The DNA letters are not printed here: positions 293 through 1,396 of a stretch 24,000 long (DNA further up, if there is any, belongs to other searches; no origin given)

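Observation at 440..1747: Translationally coupled double-zinc-ribbon protein plus C-terminal membrane-hairpin protein: candidate undescribed two-gene defence/abortive-infection (or addiction) module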

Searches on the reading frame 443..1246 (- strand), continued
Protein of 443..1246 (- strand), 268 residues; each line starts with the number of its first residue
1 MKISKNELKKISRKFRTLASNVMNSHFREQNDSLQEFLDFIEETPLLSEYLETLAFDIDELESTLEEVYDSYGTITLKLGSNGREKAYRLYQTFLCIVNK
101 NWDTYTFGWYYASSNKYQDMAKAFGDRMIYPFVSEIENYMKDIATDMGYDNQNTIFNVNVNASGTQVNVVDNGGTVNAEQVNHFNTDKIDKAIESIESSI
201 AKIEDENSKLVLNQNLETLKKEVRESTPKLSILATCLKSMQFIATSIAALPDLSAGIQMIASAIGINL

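Call 61: get_annotated_region(hit=H7, flank=6000)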
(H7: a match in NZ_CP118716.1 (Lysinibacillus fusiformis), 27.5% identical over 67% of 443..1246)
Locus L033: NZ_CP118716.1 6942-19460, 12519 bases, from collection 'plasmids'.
description: Lysinibacillus fusiformis strain G5.M11b plasmid pG5.M11b_2, complete sequence
organism: Lysinibacillus fusiformis (NCBI taxid 28031)
taxonomy: Bacteria; Bacillota; Bacilli; Bacillales; Bacillaceae; Lysinibacillus; Lysinibacillus fusiformis
host: -; source: Pure isolate,Shoe; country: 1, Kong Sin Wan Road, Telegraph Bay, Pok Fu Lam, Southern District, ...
typing (MOB-suite, as given by PLSDB): non-mobilizable
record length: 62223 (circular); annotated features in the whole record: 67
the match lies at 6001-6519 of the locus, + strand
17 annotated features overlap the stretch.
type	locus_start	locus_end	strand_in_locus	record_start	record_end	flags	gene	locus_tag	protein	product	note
CDS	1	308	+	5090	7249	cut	topB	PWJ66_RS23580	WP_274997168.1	DNA topoisomerase III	GO:0006265 - DNA topological change [Evidence IEA]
CDS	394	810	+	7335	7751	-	-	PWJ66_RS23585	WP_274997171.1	hypothetical protein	-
CDS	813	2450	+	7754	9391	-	-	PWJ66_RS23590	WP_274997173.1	PcfJ domain-containing protein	-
CDS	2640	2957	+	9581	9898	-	-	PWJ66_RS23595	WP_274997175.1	YolD-like family protein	-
CDS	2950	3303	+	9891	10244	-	-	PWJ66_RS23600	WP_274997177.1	aconitate hydratase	-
CDS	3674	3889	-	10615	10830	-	-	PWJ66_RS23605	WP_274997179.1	hypothetical protein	-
CDS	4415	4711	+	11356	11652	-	-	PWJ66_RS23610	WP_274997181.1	hypothetical protein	-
CDS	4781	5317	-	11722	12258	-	-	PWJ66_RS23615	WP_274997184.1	helix-turn-helix transcriptional regulator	-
CDS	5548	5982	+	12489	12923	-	-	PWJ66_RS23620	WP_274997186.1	hypothetical protein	-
CDS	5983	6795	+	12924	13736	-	-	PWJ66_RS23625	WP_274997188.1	hypothetical protein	-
CDS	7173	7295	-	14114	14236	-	-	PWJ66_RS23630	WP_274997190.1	hypothetical protein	-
CDS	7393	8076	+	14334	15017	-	-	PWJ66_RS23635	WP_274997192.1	hypothetical protein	-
CDS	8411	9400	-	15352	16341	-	-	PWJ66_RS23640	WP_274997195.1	Abi family protein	-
CDS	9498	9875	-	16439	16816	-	-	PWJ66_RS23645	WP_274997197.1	hypothetical protein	-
CDS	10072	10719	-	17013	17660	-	-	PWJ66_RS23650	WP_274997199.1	hypothetical protein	-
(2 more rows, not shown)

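Call 63: find_homologous_proteins(query=A4, max_evalue=0.00001)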
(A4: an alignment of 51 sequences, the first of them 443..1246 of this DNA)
Query A4 (51 sequences) (268 aa, profile of the alignment): 91 proteins with E <= 0.00001 among 5216 candidates.
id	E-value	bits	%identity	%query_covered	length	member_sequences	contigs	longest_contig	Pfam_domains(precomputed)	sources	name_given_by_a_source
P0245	4.3e-96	340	33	96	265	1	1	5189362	-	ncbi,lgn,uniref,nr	ncbi:hypothetical protein G9F71_008900 [Clostridium sp. FP2]|uniref:hypothetical protein n=1 Tax=Clo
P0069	4.5e-93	330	37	99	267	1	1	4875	-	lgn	-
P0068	6.9e-92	326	37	100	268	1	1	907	-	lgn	-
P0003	1.9e-91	324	58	100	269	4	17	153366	-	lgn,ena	-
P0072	2.1e-91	324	36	100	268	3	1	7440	-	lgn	-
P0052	4.7e-91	323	47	99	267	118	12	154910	-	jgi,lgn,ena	jgi:hypothetical protein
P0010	1.6e-90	321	58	99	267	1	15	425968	-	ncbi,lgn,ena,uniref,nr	ncbi:hypothetical protein [Aminobacterium mobile]|uniref:hypothetical protein n=1 Tax=Aminobacterium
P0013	2.3e-90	321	54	100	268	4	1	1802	-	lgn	-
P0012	6.4e-90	319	56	100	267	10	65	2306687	-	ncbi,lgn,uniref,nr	ncbi:TPA: conjugal transfer protein [Streptococcus suis]|uniref:Conjugal transfer protein n=1 Tax=St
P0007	7.6e-90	319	56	100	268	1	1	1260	-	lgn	-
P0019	7.7e-90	319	55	100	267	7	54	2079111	-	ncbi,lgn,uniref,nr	ncbi:TPA: conjugal transfer protein [Streptococcus equi subsp. zooepidemicus]|uniref:hypothetical pr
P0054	2.1e-89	318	45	99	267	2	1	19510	-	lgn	-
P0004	2.5e-89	317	57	100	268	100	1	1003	-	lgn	-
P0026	3.6e-89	317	53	100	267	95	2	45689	-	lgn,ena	-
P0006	4.0e-89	317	57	99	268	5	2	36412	-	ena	-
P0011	1.8e-88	315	54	100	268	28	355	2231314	-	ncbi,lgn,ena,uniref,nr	ncbi:TPA: conjugal transfer protein [Streptococcus agalactiae]|uniref:hypothetical protein n=1 Tax=S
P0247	7.0e-84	299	33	93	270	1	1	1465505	-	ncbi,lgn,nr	ncbi:hypothetical protein OZX60_04885 [Streptococcaceae bacterium ESL0687]|nr:hypothetical protein O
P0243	1.4e-73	266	24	93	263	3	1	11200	-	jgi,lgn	-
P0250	4.7e-62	228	24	86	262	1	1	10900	-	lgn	-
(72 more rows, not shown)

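Call 64: find_encoding_contigs(protein=P0243, flank=6000, max_places=1)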
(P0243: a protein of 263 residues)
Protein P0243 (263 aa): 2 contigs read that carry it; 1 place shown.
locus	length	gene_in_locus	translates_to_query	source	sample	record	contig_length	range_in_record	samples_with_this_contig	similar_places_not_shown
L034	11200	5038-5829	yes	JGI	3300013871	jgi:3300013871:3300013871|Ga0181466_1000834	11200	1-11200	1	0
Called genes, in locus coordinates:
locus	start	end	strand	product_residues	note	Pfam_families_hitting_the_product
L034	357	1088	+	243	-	-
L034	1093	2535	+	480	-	PF00005:ABC_tran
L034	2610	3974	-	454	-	PF05598:DUF772 (weak), PF01609:DDE_Tnp_1, PF13751:DDE_Tnp_1_6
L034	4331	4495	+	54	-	-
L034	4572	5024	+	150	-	-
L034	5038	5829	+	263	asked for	-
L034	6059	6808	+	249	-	PF20308:TPR-S, PF13281:MAP3K_TRAF_bd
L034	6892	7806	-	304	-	PF02899:Phage_int_SAM_1, PF13495:Phage_int_SAM_4, PF00589:Phage_integrase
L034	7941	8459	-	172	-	-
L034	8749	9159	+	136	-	-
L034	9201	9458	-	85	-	-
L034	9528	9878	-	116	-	PF01402:RHH_1 (weak)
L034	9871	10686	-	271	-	PF10609:ParA (weak), PF13614:AAA_31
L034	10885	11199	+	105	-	?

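Call 65: find_encoding_contigs(protein=P0250, flank=6000, max_places=1)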
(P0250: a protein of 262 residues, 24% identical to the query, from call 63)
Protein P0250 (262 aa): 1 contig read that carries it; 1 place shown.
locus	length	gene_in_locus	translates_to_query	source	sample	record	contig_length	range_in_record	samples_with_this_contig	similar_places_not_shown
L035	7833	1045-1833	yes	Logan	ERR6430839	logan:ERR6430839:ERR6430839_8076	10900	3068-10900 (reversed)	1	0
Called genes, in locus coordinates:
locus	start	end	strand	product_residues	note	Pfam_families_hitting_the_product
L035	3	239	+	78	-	?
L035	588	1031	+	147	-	-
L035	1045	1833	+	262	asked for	-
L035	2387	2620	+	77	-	PF01726:LexA_DNA_bind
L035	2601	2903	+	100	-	-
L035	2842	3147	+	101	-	PF08863:YolD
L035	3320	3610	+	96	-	PF13091:PLDc_2 (faint)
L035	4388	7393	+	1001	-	PF04313:HSDR_N, PF04851:ResIII, PF18766:SWI2_SNF2, PF22679:T1R_D3-like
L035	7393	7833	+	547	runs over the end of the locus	PF02384:N6_Mtase, PF07669:Eco57I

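Call 66: find_encoding_contigs(protein=P0245, flank=8000, max_places=1)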
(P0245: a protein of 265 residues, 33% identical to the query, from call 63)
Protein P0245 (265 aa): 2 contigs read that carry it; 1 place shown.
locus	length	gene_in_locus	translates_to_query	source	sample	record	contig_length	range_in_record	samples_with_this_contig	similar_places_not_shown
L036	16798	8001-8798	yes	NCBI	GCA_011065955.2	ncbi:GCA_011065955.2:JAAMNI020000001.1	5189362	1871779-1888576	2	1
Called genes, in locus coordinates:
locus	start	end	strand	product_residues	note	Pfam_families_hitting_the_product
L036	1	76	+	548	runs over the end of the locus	PF01368:DHH, PF17768:RecJ_OB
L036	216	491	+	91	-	-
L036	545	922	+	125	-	PF24240:DUF7448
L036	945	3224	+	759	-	PF02867:Ribonuc_red_lgC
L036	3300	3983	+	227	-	PF00692:dUTPase (weak)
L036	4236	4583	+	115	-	-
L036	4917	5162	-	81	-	-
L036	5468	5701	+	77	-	-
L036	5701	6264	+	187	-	PF07352:Phage_Mu_Gam (weak)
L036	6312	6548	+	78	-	-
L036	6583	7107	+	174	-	PF00625:Guanylate_kin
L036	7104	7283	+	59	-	-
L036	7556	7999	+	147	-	-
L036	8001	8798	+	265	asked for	-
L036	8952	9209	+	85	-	-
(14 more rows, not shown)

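Call 67: find_encoding_contigs(protein=P0247, flank=8000, max_places=1)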
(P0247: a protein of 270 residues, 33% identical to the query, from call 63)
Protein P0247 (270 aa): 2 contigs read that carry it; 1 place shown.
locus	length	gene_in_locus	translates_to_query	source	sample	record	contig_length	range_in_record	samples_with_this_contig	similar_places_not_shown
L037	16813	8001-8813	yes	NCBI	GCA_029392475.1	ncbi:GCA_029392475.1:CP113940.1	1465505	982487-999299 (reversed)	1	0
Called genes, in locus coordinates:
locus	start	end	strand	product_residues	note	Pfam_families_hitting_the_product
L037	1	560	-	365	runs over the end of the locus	PF24137: (faint)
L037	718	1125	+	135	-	PF00293:NUDIX, PF14815:NUDIX_4 (weak)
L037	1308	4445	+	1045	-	PF04313:HSDR_N, PF00270:DEAD, PF04851:ResIII, PF18766:SWI2_SNF2, PF22679:T1R_D3-like, PF12008:EcoR124_C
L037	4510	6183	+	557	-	PF12161:HsdM_N, PF02384:N6_Mtase, PF07669:Eco57I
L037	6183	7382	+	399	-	PF01420:Methylase_S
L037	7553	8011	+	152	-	-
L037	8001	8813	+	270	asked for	-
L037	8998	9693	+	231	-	PF15983:DUF4767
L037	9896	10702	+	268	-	-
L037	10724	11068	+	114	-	PF10703:MoaF (weak), PF22036:MoaF_like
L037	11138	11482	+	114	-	PF14267:DUF4357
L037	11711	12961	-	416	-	PF09587:PGA_cap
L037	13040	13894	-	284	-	PF09509:Hypoth_Ymh (weak)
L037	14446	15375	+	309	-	PF23023:Anti-Pycsar_Apyc1, PF00753:Lactamase_B, PF12706:Lactamase_B_2 (weak)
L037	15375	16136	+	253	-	PF00106:adh_short, PF08659:KR, PF13561:adh_short_C2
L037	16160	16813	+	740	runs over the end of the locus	PF01368:DHH, PF02272:DHHA1, PF17768:RecJ_OB, PF10141:ssDNA-exonuc_C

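Call 72: find_related_loci(query=L001:8455-9519:+, collection=metagenome_contigs, flank=4000)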
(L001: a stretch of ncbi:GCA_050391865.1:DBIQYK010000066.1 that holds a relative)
Query L001:8455-9519:+ (355 aa) in metagenome_contigs; peptide patterns used: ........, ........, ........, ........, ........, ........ (x = any residue, [..] = any of these).
80 stretches matched a pattern; 10 encode a relative of the query (tblastn E <= 1e-3); 9 distinct loci.
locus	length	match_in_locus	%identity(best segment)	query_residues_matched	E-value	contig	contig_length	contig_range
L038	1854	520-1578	93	1-353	0e+0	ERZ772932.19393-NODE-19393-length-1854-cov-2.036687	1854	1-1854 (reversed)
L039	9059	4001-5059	90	1-353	0e+0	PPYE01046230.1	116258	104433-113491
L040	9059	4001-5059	89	1-353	0e+0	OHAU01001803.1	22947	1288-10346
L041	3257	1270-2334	86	1-355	0e+0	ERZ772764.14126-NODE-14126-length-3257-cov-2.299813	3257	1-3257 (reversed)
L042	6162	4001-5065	78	1-355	0e+0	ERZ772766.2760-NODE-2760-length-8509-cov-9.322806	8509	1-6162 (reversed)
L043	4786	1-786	90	92-353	1e-162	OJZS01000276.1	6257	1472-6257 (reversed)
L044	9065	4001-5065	73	1-355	1e-177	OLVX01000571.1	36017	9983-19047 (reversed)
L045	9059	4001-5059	90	1-353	0e+0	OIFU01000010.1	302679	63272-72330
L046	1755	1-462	65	202-355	2e-66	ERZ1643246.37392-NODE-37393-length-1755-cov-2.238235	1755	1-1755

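Call 81: search_protein_families(library=pfam, proteins=[L021:8208-9338:+, L034:6059-6805:+, L037:8998-9690:+], max_evalue=0.1)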
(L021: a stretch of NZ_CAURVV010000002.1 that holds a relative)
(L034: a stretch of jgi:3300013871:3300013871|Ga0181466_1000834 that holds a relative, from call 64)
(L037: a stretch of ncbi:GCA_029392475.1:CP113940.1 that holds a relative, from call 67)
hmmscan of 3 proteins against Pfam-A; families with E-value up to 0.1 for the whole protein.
L021:8208-9338:+ (377 aa): 1 family
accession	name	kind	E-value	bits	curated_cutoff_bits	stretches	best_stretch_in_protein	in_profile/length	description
PF14281.12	PDDEXK_4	-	7.1e-13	49.3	22.3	1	24-151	7-159/183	PD-(D/E)XK nuclease superfamily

L034:6059-6805:+ (249 aa): 7 families
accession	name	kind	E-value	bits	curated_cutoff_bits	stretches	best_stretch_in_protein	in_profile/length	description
PF20308.4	TPR-S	-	4.3e-24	85.5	27.6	1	37-146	1-102/102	Tetratricopeptide Repeats-Sensor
PF13281.12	MAP3K_TRAF_bd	-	1.4e-09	37.9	24.1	1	81-237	196-344/371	MAP3K TRAFs-binding domain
PF13181.12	TPR_8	-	0.00018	21.8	25.7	0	29-55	8-34/34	Tetratricopeptide repeat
PF14559.12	TPR_19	-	0.0038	18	25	0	34-63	3-32/68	Tetratricopeptide repeat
PF13431.12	TPR_17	-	0.024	15.3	24.4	0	44-64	1-21/34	Tetratricopeptide repeat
PF07719.23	TPR_2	-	0.031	14.9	27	0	29-55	8-34/34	Tetratricopeptide repeat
PF11444.14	DUF2895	-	0.071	13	22.6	0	147-197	98-147/198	Protein of unknown function (DUF2895)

L037:8998-9690:+ (231 aa): 1 family
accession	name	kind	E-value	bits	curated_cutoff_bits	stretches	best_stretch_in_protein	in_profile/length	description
PF15983.10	DUF4767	-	1.8e-42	145.4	27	1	91-228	2-139/139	Domain of unknown function (DUF4767)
